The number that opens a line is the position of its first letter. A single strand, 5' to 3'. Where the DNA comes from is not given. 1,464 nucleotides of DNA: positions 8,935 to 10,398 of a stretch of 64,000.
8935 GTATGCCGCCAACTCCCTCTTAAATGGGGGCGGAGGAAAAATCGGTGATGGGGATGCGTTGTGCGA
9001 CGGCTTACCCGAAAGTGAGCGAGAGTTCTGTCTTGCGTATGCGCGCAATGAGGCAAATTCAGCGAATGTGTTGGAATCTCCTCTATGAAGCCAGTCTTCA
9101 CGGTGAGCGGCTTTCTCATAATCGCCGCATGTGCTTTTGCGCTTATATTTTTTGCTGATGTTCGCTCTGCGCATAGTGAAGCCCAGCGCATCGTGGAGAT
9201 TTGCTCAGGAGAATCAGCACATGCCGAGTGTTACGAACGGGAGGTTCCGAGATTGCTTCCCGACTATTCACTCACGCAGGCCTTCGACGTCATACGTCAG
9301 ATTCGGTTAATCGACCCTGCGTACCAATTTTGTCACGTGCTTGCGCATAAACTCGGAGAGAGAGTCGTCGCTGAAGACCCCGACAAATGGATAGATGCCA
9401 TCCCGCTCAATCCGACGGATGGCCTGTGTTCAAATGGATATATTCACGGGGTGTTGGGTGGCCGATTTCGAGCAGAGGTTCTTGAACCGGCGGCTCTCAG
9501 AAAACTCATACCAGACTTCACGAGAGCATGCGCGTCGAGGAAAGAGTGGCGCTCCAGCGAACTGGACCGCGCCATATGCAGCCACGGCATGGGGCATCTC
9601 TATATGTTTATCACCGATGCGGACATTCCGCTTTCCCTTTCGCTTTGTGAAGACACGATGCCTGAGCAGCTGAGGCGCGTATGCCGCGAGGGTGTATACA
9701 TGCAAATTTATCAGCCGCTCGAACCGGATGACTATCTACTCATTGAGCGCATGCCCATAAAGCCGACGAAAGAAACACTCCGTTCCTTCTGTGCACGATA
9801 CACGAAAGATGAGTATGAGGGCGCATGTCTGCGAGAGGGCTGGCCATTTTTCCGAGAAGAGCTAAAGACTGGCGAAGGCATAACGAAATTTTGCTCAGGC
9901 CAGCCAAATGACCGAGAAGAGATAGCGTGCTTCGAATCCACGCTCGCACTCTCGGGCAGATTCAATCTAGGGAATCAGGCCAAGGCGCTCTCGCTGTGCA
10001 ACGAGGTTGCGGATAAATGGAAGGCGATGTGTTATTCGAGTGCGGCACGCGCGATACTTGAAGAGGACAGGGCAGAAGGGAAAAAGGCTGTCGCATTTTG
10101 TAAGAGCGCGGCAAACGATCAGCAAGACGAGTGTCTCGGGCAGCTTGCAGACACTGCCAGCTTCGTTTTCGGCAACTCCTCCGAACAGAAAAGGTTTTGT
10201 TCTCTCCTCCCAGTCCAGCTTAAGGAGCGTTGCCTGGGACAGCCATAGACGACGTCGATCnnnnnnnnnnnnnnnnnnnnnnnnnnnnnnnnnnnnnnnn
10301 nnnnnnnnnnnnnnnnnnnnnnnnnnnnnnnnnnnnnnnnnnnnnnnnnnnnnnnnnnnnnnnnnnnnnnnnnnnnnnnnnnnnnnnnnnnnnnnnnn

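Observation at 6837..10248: Expanded family of membrane-anchored Cys/His-rich repeat proteins: three tandem, translationally coupled members here, two more at 19992-22946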

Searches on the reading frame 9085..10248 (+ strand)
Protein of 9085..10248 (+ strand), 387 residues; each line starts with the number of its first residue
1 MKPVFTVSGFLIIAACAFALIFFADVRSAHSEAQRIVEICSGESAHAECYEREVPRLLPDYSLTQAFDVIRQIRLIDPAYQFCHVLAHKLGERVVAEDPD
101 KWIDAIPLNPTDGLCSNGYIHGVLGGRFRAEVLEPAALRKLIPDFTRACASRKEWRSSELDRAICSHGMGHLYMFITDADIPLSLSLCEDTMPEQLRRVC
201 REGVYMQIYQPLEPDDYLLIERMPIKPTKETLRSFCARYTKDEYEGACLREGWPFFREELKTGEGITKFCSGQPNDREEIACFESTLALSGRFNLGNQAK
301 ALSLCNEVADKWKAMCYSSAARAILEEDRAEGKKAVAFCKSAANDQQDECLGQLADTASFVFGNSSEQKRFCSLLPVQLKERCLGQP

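Call 3: search_protein_families(library=pfam, proteins=[window:9085-10248:+], max_evalue=1)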
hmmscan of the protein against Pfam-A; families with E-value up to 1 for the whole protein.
window:9085-10248:+ (387 aa): 1 family
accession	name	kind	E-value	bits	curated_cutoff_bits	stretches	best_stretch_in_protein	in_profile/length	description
PF01484.22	Col_cuticle_N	-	0.033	14.7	23.5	1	5-44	4-43/50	Nematode cuticle collagen N-terminal domain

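Call 4: search_protein_families(library=ncbifam, proteins=[window:9085-10248:+], max_evalue=1)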
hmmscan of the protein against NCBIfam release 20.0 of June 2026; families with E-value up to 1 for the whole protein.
window:9085-10248:+ (387 aa): 0 families
